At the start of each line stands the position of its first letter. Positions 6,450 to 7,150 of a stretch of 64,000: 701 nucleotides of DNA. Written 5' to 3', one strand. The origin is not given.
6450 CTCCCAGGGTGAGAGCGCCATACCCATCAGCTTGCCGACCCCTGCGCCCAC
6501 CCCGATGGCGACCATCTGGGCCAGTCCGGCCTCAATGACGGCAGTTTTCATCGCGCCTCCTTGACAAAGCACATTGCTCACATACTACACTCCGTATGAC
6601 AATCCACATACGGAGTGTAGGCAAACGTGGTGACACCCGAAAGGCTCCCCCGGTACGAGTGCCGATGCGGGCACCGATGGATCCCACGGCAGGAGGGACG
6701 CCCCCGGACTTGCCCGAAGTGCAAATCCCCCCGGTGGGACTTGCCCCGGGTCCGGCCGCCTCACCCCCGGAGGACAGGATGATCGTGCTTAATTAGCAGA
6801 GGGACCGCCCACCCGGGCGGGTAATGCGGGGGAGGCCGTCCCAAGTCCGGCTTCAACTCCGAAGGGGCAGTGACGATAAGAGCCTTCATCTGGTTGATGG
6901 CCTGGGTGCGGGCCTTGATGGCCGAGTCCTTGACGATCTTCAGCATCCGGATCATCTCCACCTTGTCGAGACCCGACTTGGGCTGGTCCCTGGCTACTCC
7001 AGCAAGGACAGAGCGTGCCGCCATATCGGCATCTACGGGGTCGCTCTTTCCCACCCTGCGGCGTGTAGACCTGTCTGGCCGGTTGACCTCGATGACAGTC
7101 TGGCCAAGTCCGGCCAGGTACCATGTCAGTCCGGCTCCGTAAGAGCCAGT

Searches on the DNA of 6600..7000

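Call 75: search_rna_families(source=window, start=6600, end=7000, threshold=gathering, show_alignments=1)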
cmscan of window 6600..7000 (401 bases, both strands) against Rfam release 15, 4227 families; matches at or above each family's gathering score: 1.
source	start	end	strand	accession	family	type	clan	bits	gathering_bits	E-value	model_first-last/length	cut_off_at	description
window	6795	6850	+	RF02684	Twister-P5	Gene; ribozyme;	CL00120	44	37.6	4.4e-08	1-58/58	no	Type-P5 twister ribozyme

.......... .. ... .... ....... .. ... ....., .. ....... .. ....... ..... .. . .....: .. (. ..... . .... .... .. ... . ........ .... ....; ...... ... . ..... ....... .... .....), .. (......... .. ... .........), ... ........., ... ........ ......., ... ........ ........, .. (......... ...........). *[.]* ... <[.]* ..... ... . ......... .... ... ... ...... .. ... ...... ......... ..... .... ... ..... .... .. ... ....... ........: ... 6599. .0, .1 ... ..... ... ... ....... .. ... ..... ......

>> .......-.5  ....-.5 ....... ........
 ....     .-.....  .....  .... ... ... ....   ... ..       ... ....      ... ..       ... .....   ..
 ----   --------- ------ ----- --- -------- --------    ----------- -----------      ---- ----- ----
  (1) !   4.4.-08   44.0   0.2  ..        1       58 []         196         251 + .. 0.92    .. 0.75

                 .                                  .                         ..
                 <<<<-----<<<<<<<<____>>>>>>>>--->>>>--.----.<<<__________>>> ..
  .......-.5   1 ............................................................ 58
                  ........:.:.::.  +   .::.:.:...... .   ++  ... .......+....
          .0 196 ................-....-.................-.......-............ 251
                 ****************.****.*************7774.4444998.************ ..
